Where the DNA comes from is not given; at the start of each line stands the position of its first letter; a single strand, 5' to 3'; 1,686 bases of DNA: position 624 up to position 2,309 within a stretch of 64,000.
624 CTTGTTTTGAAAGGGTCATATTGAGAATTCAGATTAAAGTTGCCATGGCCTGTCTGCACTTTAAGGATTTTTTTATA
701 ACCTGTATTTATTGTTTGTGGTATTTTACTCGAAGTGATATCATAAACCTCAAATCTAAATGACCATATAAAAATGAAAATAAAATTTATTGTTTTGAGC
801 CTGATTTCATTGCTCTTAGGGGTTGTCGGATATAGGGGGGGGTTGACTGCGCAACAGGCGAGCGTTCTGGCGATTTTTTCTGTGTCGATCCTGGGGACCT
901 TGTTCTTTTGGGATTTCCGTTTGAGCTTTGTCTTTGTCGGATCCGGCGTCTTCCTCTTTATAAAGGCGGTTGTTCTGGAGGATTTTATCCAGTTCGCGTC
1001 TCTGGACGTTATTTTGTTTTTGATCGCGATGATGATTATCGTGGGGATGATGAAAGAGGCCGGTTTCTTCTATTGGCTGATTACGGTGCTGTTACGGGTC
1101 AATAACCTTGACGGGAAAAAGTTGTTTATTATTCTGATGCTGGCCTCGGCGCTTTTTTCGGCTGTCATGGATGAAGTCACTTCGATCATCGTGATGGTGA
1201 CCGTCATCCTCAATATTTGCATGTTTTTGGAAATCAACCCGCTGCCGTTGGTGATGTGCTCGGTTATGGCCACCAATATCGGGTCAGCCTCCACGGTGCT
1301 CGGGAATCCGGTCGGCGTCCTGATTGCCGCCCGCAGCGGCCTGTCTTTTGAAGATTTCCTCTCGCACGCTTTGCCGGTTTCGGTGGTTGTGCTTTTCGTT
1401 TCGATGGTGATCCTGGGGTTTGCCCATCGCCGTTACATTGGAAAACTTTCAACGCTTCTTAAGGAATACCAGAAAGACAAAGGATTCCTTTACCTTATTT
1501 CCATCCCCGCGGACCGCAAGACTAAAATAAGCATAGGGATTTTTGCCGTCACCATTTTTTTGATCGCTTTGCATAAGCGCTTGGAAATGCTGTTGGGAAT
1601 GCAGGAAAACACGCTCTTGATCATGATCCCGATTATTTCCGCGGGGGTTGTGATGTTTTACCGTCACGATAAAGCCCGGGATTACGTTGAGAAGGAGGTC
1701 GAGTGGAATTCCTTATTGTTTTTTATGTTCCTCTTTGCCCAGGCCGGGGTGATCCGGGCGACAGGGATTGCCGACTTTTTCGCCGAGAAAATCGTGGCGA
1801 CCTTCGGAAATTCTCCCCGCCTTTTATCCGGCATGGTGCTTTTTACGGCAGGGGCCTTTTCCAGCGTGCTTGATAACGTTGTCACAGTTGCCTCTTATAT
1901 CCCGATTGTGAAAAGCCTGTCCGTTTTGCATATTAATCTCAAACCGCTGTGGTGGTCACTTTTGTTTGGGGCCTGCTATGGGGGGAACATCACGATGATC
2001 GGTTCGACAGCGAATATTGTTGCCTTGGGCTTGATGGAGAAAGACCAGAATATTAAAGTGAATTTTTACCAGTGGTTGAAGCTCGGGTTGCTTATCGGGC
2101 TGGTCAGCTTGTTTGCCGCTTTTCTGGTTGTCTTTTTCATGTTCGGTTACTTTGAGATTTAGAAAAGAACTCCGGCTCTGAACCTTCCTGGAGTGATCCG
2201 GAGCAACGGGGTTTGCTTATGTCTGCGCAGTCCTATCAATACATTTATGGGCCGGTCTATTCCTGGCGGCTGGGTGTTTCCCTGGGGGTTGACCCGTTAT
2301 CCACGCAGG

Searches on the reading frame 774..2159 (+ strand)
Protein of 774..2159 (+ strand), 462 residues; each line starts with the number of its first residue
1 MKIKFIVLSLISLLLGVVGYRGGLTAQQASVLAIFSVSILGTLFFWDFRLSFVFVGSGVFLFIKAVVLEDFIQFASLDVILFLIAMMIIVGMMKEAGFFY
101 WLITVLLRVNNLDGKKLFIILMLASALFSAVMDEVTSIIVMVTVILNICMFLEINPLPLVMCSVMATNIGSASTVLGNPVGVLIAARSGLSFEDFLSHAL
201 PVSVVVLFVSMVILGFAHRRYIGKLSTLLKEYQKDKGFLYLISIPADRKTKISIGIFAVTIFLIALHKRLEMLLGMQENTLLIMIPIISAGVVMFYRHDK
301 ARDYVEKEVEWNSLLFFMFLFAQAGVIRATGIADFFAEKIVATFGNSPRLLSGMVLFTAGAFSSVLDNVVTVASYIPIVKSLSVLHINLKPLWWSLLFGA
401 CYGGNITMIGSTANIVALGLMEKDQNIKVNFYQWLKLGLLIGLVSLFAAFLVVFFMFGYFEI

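Call 96: search_protein_families(library=pfam, proteins=[window:774-2159:+], max_evalue=0.0001)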
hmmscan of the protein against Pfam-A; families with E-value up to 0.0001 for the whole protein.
window:774-2159:+ (462 aa): 3 families
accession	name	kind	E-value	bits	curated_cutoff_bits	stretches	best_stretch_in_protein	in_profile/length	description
PF03600.22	CitMHS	-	2.6e-58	198.2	31.9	2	54-399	16-336/336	Citrate transporter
PF00939.25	Na_sulph_symp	-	1.2e-08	34.9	27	1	278-457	51-241/472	Sodium:sulfate symporter transmembrane region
PF02040.21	ArsB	-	6.9e-06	26.1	22.2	1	56-451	28-417/423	Arsenical pump membrane protein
